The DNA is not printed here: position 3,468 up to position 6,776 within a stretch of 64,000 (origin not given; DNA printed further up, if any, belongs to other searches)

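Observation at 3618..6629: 1003-aa metzincin with triplicated ~115-aa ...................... repeat and no visible secretion signal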

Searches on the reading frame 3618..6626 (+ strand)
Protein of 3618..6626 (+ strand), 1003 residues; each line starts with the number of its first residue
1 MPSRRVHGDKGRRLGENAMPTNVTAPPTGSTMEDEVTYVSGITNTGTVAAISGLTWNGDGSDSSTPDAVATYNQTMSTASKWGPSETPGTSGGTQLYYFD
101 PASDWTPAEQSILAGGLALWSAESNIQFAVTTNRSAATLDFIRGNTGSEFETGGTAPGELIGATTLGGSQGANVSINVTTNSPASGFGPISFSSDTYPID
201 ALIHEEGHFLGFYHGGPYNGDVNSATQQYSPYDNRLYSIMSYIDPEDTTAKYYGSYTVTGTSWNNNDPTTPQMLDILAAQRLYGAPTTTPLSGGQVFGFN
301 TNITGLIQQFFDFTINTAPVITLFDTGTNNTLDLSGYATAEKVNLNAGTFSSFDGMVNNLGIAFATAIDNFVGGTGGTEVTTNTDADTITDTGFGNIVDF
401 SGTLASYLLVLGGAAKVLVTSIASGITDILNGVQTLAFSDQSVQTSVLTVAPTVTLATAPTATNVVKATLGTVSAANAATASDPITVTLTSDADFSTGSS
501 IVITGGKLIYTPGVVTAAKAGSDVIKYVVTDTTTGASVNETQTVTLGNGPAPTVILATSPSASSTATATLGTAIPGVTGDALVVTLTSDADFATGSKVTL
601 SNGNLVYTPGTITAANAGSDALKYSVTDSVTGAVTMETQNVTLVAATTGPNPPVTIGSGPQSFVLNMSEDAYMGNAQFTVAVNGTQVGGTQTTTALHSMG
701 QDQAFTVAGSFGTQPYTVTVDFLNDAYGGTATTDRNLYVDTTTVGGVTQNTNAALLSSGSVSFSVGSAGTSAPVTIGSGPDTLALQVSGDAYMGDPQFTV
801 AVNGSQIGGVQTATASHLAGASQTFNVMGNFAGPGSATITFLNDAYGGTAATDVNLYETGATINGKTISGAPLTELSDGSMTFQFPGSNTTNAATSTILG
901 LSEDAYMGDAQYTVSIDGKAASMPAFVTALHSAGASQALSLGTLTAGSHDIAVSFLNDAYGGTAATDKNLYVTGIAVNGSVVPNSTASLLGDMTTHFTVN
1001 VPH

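Call 3: search_protein_families(library=pfam, proteins=[window:3618-6626:+], max_evalue=1)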
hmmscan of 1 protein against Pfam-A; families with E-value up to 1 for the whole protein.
window:3618-6626:+ (1003 aa): 5 families
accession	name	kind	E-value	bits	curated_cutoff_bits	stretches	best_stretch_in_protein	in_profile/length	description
PF16841.11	CBM60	-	5.5e-40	136.2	28.2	3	669-754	8-86/91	Ca-dependent carbohydrate-binding module xylan-binding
PF08548.17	Peptidase_M10_C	-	2.7e-12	47.3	20.7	1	293-388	8-95/193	Peptidase M10 serralysin C terminal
PF17996.7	CE2_N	-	0.00033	21.1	27.9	1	877-962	8-89/108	Carbohydrate esterase 2 N-terminal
PF00413.30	Peptidase_M10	-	0.16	12.3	24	0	112-214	26-124/159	Matrixin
PF07167.19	PhaC_N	-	0.43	10.7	23.7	0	451-511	60-127/173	Poly-beta-hydroxybutyrate polymerase (PhaC) N-terminus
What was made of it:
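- On CBM60: It scores 136.2 bits against 28.2, with three stretches (call 3).
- CBM60 scores 136 bits in three copies (call 3).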

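Call 4: search_protein_families(library=ncbifam, proteins=[window:3618-6626:+], max_evalue=1)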
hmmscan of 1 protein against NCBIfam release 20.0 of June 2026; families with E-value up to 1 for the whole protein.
window:3618-6626:+ (1003 aa): 3 families
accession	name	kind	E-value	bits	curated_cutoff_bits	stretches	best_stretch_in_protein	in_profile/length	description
NF035945.1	Zn_serralysin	subfamily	7.4e-32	111.1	500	1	116-408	88-358/462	serralysin family metalloprotease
NF053766.1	ZapA_metallo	exception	2.2e-25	89.6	940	1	196-406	170-367/483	ZapA family metalloprotease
NF051884.1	ProteaseSapA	equivalog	3.7e-23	82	1200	1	167-503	132-467/644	protease SapA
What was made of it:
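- On Serralysin (M10B): It scores 111 bits against a cut-off of 500 (call 4).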

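Call 5: search_solved_structures(query=window:3618-6626:+, max_evalue=1, show_alignments=3)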
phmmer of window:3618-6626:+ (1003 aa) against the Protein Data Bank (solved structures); distinct sequences matched with E-value up to 1: 21.
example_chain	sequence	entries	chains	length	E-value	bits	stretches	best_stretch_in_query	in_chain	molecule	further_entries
1g9k_A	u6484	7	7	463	1.3e-23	86.4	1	197-409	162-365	SERRALYSIN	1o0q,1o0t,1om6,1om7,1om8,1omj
1kap_P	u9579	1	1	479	1.3e-23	86.4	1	186-417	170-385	ALKALINE PROTEASE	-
1akl_A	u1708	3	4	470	1.3e-23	86.3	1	186-417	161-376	ALKALINE PROTEASE | ALKALINE METALLOPROTEINASE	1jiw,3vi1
1h71_P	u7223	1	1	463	1.6e-23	86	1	197-409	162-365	SERRALYSIN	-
3hbv_P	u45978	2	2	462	2.6e-23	85.3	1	116-415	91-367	Secreted protease C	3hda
1k7g_A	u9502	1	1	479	3.6e-23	84.9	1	116-415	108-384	secreted protease C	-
1go8_P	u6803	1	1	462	5.4e-23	84.3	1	116-415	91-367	PROTEASE C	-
3hbu_P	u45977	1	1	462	8.9e-23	83.6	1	116-415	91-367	Secreted protease C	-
1k7i_A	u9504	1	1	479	1.2e-22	83.1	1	116-415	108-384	secreted protease C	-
1go7_P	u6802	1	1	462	1.5e-22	82.9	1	116-415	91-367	PROTEASE C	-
1k7q_A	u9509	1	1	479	2.7e-22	82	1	116-415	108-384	SECRETED PROTEASE C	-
6ixx_A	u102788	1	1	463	3.5e-22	81.6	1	197-408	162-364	Alkaline metalloprotease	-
3u1r_A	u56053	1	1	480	3.6e-22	81.6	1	197-408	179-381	Alkaline metalloprotease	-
3hb2_P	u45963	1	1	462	4.9e-22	81.1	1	116-415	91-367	Secreted protease C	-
1srp_A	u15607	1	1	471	1.3e-21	79.7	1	193-424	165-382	SERRALYSIN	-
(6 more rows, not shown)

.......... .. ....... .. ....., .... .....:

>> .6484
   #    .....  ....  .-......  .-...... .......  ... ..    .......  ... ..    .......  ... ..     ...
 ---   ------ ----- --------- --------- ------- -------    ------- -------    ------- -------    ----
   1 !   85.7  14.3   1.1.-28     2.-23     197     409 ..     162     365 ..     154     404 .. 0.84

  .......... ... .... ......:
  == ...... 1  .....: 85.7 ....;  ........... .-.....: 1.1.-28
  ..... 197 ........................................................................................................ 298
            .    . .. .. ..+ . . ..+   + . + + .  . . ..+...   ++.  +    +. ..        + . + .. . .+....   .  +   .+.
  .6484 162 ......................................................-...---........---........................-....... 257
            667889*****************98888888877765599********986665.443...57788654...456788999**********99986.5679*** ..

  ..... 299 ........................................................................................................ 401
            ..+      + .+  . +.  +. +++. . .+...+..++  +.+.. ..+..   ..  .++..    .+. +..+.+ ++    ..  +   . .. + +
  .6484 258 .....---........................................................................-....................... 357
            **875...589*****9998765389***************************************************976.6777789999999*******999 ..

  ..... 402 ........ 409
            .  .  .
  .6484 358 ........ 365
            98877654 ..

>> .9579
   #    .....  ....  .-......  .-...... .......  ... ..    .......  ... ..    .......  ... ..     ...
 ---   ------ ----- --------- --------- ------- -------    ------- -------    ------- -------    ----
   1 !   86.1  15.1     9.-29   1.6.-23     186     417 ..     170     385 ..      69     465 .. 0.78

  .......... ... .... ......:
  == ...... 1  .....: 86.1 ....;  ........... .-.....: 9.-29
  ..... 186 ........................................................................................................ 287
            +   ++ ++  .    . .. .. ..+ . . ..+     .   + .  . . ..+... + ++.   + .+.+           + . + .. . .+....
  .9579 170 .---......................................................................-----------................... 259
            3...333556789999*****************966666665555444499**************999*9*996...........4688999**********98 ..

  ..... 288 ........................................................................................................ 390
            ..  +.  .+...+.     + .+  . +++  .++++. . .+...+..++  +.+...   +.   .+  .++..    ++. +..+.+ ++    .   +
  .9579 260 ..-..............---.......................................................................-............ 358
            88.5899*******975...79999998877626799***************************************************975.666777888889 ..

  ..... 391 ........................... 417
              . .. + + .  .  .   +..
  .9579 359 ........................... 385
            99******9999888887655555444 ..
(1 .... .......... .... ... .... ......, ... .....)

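Call 10: find_homologous_proteins(query=window:3618-6626:+, max_evalue=0.00001)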
Query window:3618-6626:+ (1003 aa): 443 proteins with E <= 0.00001 among 8000 candidates; the best 120 are listed.
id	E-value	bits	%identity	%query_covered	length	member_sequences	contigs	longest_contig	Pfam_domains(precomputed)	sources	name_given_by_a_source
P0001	0.0e+0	2072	100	98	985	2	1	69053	PF08548.18,PF16841.12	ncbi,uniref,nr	ncbi:carbohydrate-binding domain-containing protein [Acidisphaera sp. L21]|uniref:carbohydrate-bindi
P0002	6.2e-128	447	49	49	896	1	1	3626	PF08548.18,PF13403.12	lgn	-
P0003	6.2e-121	423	56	42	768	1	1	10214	PF08548.18,PF13403.12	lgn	-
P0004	2.1e-119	418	53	42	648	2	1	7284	PF08548.18,PF13403.12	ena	-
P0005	4.5e-119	417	55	45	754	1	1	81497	PF00413.31,PF08548.18,PF00353.26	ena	-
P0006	4.9e-119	417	62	41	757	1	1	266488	PF00353.26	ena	-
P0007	8.2e-118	413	52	44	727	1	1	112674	PF00413.31,PF08548.18,PF13403.12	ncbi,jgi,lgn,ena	jgi:serralysin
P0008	2.7e-117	411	54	42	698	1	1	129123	PF13403.12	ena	-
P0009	1.6e-116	409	53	43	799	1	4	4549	PF08548.18,PF13403.12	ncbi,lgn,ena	-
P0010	7.5e-115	403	54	42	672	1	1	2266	PF08548.18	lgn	-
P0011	3.1e-114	401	53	40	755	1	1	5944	PF00413.31,PF08548.18,PF13403.12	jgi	jgi:serralysin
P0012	6.7e-114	400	53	43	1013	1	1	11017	PF08548.18,PF13403.12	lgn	-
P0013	4.7e-113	397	51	41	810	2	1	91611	PF08548.18,PF13403.12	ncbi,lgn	-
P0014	6.1e-113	397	52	42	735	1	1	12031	PF00413.31,PF08548.18,PF13403.12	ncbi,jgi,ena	jgi:serralysin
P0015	1.1e-111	393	48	45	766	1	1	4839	PF00413.31,PF08548.18,PF13688.13,PF13403.12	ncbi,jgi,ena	jgi:serralysin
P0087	7.5e-89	317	48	43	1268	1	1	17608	PF01839.30,PF08548.18,PF13517.13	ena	-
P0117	1.7e-86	309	50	34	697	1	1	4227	PF08548.18,PF00353.26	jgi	-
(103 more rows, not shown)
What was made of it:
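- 3714..4493 (+): Serralysin-type (M10B-like) N-terminal segment and catalytic domain, aa 33-292. It aligns to solved serralysins, AprA and PrtC with E about 1e-23. calls 4, 5, 10
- It is 45-62% identical to hundreds of alphaproteobacterial M10 proteins (call 10). The same M10 head family carries RTX tails or Hint_2 tails (call 10). The head family includes many RTX-bearing members (call 10).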

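Call 50: find_encoding_contigs(protein=P0006, flank=10000, max_places=2)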
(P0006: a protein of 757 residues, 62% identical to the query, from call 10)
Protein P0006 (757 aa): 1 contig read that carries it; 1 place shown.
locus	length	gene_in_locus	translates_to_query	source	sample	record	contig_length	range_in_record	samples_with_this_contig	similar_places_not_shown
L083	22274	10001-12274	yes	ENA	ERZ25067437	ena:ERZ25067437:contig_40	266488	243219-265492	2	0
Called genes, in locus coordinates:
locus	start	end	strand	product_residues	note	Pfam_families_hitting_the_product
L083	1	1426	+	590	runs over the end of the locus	PF00664:ABC_membrane, PF02463:SMC_N (weak), PF00005:ABC_tran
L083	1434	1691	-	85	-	-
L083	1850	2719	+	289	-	PF13527:Acetyltransf_9, PF00583:Acetyltransf_1 (weak), PF13673:Acetyltransf_10, PF13508:Acetyltransf_7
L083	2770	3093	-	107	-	-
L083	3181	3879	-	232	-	PF00106:adh_short, PF13561:adh_short_C2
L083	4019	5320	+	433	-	PF01467:CTP_transf_like, PF13714:PEP_mutase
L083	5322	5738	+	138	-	PF01467:CTP_transf_like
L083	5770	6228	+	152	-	PF06172:Cupin_5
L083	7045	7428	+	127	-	PF12680:SnoaL_2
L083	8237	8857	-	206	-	-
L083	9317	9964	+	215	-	PF00413:Peptidase_M10 (faint)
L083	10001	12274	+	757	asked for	PF00353:HemolysinCabind (faint)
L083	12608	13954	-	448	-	PF01266:DAO (faint), PF07992:Pyr_redox_2 (weak), PF13454:NAD_binding_9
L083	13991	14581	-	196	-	PF05995:CDO_I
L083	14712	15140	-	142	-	PF02082:Rrf2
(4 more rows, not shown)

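Call 51: find_encoding_contigs(protein=P0007, flank=10000, max_places=2)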
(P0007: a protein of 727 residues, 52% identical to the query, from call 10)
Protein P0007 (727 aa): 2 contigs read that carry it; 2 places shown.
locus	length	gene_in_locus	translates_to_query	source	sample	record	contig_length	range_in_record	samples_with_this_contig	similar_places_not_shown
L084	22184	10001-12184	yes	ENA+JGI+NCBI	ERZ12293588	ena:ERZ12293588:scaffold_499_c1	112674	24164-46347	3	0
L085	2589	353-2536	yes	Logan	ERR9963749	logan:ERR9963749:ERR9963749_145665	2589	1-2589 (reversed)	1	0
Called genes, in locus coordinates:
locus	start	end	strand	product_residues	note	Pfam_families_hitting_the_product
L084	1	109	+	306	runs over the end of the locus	PF13483:Lactamase_B_3, PF12706:Lactamase_B_2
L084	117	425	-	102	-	PF04800:NDUS4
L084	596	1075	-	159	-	PF02643:DUF192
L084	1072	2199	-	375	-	PF00850:Hist_deacetyl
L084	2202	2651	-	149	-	-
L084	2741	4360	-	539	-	PF12804:NTP_transf_3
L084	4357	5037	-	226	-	PF13478:XdhC_C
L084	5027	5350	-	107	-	PF02625:XdhC_CoxI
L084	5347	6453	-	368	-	PF05762:VWA_CoxE, PF13519:VWA_2 (weak)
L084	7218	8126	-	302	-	PF13191:AAA_16 (weak), PF00004:AAA, PF07726:AAA_3 (faint), PF07728:AAA_5, PF13401:AAA_22 (weak)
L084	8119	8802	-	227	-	PF06240:COXG, PF10604:Polyketide_cyc2, PF03364:Polyketide_cyc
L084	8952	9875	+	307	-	PF13714:PEP_mutase, PF00463:ICL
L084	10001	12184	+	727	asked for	PF00413:Peptidase_M10 (weak), PF08548:Peptidase_M10_C, PF13403:Hint_2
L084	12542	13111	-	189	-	PF05685:Uma2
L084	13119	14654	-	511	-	PF02776:TPP_enzyme_N, PF02775:TPP_enzyme_C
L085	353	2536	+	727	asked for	PF00413:Peptidase_M10 (weak), PF08548:Peptidase_M10_C, PF13403:Hint_2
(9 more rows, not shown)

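Call 73: find_encoding_contigs(protein=P0001, flank=10000, max_places=3)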
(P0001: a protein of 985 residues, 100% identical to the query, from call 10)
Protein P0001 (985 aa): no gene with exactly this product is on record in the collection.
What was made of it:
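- Tried and rejected: Look-up of P0001's own contig: it failed (call 73), so the island's left boundary and the rest of the genome could not be examined.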

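Call 83: search_protein_representatives(protein=window:3672-6626:+)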
Query: 985 residues. Proteins with E-value up to 0.001 (for the whole library): 4893; up to 1e-10: 3450; up to 1e-30: 893. The best 150 are listed.
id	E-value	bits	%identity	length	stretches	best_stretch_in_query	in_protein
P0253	7.5e-280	947.5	54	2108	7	433-625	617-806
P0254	1.1e-249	847.7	47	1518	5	630-866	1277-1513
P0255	5.4e-231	785.9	44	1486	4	630-981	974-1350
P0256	1.1e-212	725.3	50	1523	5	628-861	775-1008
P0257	8.2e-208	709.2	52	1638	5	432-625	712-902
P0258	1.5e-184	632.2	47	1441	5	637-863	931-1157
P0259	4.0e-179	614.2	51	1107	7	644-872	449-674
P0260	3.9e-176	604.3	51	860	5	630-799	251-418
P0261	1.3e-169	582.8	46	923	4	586-865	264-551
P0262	4.5e-165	567.8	48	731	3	621-954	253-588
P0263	1.3e-162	559.6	46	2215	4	644-856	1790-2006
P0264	2.5e-157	542.1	45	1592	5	632-840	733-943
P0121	1.0e-155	536.8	96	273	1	714-985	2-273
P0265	2.4e-151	522.3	52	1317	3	636-962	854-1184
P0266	4.5e-150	518.1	54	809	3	632-865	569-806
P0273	5.7e-136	471.5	48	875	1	290-984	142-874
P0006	1.0e-119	417.6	56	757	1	222-783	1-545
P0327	3.9e-90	319.8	39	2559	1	9-847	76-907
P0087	1.0e-88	315.1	38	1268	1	12-753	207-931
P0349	1.4e-84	301.4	41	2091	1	6-748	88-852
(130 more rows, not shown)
